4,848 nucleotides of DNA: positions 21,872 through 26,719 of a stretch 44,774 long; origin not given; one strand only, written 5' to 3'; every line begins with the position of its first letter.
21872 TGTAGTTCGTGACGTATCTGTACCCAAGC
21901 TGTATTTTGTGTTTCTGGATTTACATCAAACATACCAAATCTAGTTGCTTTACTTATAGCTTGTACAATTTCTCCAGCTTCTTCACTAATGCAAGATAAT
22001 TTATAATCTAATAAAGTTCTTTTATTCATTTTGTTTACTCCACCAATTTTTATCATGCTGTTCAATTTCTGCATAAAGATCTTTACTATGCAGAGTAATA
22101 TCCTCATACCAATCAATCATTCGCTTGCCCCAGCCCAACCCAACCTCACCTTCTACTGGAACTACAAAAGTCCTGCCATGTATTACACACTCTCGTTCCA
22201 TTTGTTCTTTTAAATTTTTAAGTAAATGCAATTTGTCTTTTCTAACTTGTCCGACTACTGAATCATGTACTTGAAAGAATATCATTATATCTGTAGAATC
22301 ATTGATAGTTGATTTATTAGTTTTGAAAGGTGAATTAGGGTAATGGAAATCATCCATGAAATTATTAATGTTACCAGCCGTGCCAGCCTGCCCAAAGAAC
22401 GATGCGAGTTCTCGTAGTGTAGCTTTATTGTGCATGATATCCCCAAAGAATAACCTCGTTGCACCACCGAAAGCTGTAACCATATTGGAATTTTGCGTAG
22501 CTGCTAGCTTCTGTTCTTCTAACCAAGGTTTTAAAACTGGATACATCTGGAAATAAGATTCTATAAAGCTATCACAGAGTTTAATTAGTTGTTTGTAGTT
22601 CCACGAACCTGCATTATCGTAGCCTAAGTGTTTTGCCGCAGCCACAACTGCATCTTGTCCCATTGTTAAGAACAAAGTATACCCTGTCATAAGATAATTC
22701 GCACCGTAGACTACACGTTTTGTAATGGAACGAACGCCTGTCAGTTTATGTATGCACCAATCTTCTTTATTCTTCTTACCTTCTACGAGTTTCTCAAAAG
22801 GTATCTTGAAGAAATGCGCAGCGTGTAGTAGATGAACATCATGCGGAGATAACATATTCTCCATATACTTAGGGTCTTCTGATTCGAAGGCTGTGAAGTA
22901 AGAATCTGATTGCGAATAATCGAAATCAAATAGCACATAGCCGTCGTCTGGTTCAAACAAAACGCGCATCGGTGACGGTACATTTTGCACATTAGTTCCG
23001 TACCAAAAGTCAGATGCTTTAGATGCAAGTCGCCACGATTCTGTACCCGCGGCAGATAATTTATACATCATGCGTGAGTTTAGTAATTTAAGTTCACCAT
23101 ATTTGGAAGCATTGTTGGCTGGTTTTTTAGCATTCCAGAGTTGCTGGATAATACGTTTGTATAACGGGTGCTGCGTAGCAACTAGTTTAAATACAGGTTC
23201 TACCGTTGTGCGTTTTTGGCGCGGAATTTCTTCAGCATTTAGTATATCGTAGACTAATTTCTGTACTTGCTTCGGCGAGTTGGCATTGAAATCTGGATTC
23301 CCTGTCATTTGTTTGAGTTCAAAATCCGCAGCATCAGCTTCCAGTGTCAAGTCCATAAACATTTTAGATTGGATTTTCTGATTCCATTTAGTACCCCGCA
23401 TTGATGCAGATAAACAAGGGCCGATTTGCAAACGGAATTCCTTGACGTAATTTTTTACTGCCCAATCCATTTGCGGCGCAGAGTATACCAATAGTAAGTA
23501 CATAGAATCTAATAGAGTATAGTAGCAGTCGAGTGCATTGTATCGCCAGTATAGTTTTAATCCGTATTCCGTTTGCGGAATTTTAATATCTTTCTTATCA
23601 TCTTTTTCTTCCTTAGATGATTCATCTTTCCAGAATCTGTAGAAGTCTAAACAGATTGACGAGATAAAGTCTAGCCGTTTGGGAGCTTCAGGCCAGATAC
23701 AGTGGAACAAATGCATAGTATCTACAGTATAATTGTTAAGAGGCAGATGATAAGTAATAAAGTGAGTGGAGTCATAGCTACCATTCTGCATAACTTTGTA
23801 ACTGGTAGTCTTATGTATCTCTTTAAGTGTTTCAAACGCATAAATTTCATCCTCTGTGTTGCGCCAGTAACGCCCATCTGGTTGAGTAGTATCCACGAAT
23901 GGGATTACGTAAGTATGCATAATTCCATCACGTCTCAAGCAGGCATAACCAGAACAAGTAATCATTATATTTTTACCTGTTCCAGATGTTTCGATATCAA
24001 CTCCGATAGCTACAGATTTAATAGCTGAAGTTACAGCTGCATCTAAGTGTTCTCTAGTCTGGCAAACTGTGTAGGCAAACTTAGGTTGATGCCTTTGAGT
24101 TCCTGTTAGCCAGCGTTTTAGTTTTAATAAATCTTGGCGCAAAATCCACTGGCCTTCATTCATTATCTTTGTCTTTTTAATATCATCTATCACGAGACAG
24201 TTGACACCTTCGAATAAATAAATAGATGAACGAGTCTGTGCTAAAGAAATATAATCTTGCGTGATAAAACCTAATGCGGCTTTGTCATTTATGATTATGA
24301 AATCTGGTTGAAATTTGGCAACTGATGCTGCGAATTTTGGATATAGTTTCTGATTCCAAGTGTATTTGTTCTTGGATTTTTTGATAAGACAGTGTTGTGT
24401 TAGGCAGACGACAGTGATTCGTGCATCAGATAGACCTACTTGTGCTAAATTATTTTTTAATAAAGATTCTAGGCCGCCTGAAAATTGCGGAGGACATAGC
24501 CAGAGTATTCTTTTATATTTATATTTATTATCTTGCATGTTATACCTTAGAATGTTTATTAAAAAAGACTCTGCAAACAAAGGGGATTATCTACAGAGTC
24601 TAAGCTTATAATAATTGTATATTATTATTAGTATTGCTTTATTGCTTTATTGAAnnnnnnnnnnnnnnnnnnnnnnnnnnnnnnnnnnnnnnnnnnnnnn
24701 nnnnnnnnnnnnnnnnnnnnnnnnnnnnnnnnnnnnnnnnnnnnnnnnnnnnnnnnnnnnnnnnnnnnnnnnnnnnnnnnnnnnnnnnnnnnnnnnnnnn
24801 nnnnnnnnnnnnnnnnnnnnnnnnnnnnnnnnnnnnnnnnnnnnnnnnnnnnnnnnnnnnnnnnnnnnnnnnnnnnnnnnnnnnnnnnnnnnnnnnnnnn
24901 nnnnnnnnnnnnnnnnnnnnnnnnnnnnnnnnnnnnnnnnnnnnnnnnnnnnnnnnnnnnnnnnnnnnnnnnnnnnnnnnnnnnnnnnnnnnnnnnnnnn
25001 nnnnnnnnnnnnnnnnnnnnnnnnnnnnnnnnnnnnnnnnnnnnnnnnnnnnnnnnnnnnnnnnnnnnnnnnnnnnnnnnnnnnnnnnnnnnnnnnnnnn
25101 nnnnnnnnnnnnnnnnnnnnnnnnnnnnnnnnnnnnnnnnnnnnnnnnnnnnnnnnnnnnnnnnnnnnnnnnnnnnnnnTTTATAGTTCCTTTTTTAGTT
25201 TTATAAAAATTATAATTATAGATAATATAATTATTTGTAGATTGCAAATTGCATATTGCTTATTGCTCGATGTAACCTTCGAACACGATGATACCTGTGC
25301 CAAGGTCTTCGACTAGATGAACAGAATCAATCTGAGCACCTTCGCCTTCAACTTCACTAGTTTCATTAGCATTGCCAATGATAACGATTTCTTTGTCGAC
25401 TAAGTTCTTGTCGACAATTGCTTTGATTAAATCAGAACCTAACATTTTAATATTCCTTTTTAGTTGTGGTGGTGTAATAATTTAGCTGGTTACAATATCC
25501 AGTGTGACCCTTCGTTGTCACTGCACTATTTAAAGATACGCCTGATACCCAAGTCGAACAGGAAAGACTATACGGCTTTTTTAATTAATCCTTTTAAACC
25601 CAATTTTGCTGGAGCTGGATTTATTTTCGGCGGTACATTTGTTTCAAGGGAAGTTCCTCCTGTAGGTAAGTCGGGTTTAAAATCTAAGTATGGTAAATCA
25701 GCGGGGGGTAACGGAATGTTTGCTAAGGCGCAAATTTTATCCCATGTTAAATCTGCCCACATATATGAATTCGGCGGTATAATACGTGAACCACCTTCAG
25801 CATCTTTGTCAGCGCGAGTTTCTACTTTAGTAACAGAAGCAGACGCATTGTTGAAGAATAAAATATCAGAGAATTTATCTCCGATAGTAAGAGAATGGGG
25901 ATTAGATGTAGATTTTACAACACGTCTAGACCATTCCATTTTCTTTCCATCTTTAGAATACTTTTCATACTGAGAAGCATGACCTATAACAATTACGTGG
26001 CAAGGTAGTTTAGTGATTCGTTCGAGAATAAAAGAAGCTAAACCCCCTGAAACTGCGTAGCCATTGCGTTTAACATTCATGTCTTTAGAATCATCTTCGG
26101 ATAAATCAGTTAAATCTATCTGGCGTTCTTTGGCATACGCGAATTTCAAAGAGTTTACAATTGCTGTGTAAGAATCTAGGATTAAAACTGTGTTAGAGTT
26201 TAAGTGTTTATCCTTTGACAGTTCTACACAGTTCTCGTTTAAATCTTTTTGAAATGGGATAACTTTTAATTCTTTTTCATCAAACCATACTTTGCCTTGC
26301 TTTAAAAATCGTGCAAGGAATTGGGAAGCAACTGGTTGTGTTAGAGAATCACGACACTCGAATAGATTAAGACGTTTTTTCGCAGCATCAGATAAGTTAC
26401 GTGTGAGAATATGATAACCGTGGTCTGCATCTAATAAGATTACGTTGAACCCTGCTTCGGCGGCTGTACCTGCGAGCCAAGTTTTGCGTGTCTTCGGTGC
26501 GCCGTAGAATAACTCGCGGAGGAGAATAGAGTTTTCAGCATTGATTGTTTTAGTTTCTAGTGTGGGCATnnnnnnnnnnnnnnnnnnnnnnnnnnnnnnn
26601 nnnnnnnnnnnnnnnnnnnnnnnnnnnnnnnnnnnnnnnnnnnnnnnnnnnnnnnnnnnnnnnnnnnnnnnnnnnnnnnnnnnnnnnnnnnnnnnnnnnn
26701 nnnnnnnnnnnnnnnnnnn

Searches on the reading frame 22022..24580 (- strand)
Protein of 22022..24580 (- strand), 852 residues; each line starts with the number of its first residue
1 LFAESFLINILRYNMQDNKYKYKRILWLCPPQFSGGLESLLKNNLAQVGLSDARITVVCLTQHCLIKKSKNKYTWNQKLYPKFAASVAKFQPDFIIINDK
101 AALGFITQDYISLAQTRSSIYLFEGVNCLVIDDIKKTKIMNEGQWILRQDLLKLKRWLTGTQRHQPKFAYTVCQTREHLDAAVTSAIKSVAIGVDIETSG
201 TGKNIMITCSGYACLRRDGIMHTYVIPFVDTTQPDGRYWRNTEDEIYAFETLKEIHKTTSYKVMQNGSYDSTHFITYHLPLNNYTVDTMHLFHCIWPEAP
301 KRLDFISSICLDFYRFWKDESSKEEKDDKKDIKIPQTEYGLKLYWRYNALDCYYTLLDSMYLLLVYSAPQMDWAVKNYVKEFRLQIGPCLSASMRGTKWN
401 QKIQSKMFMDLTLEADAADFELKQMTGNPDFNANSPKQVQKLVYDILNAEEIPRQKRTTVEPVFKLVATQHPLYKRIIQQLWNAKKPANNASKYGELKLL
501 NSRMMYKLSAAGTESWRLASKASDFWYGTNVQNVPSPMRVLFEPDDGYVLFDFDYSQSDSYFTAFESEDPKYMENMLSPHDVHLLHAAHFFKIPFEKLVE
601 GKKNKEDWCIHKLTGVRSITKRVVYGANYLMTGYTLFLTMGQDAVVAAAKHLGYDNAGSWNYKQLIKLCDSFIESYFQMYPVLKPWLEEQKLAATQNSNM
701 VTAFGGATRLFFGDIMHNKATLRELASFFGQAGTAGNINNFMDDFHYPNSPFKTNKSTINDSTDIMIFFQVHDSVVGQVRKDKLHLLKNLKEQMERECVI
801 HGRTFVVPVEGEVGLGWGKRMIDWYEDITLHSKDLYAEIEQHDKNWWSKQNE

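Call 17: search_protein_families(library=phrogs, proteins=[window:22022-24580:-], max_evalue=0.001)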
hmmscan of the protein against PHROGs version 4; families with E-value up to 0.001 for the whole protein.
window:22022-24580:- (852 aa): 3 families
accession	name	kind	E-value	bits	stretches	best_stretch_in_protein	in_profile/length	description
phrog_17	-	DNA, RNA and nucleotide metabolism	5.2e-38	131.7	1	79-832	554-1246/1445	DNA polymerase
phrog_2573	-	DNA, RNA and nucleotide metabolism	7.5e-14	52.6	1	541-825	8-281/336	DNA polymerase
phrog_5995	-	DNA, RNA and nucleotide metabolism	3e-07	31.3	1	669-844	24-200/236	DNA polymerase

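Call 73: search_dna_similar(query=window:22022-24580:-, collection=phages, mode=protein, max_rows=12)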
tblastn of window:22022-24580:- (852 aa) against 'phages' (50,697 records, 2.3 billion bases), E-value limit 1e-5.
Records with a match: 157; places in all: 157; records where one place covers at least 80% of the query: 18.
Best place of each record, by identity: <60% 157.
By first word of the organism name: Bacillus 40; Clostridium 34; Bacteriophage 21; Pseudomonas 20; Listeria 12; Gordonia 10; Salmonella 4; Erwinia 2; Acinetobacter 2; Aeromonas 1; and 11 more.
By host as written in the record: - 34; Clostridium sporogenes ATCC-15579 29; Pseudomonas aeruginosa 16; Bacillus cereus 8; Bacillus thuringiensis kurstaki 4; Gordonia terrae 3612 3; Listeria monocytogenes 3; Gordonia rubripertincta NRRL B-16540 2; and 44 more.
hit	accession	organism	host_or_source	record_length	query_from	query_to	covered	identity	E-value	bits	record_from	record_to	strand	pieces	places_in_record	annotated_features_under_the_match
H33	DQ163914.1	Pseudomonas phage 119X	-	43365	94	812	84%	27.5%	1e-69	257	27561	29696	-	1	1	record has no annotation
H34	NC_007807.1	Pseudomonas phage 119X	Pseudomonas aeruginosa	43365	94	812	84%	27.5%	1e-69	257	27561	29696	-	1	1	119X_gp31: DNA polymerase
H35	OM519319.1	Aeromonas phage P5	Aeromonas dhakensis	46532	112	810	82%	28.2%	1e-61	233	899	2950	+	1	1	putative DNA polymerase I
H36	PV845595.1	Pseudomonas phage Ph_15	Pseudomonas aeruginosa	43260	94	812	84%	27.4%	6e-70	258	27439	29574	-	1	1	putative DNA polymerase I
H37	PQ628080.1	Pseudomonas phage Neko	Pseudomonas aeruginosa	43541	94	812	84%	27.2%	2e-68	254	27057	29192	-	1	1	DNA polymerase I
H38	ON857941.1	Pseudomonas phage vB_PaeP_FBPa48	Pseudomonas sp.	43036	94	812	84%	27.1%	3e-69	256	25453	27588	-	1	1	DNA polymerase I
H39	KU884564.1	Pseudomonas phage PaMx43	Pseudomonas aeruginosa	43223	94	812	84%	27.1%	3e-69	256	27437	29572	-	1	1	putative DNA polymerase I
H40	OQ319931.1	Pseudomonas phage 20Aug470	Pseudomonas aeruginosa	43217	94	812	84%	27.1%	9e-69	255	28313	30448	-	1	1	hypothetical protein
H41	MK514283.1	Pseudomonas phage vB_PaeP_TF17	Psuedomonas aeruginosa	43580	94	812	84%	27.1%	1e-68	254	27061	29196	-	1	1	putative DNA polymerase I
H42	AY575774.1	Pseudomonas phage PaP2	-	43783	94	812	84%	27.1%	1e-68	254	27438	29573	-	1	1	orf31: p31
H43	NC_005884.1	Pseudomonas phage PaP2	Pseudomonas aeruginosa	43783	94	812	84%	27.1%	1e-68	254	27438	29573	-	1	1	DNA polymerase I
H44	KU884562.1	Pseudomonas phage PaMx35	Pseudomonas aeruginosa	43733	94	812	84%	27.1%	2e-68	254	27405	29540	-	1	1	putative DNA polymerase I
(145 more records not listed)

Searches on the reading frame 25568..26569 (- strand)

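Call 17: search_protein_families(library=phrogs, proteins=[window:25568-26569:-], max_evalue=0.001)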
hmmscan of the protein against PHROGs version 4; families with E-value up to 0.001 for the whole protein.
window:25568-26569:- (333 aa): 1 family
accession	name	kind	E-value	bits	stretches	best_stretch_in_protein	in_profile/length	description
phrog_124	-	DNA, RNA and nucleotide metabolism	1.8e-05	25.3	1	20-203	47-176/382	Sak4-like ssDNA annealing protein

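Call 93: search_protein_families(library=pfam, proteins=[window:25568-26569:-], max_evalue=0.01)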
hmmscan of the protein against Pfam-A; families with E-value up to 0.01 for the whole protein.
window:25568-26569:- (333 aa): 1 family
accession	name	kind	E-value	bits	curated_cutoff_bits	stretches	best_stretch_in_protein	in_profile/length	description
PF13479.12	AAA_24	-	7.1e-05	23.2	27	1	20-214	6-147/195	AAA domain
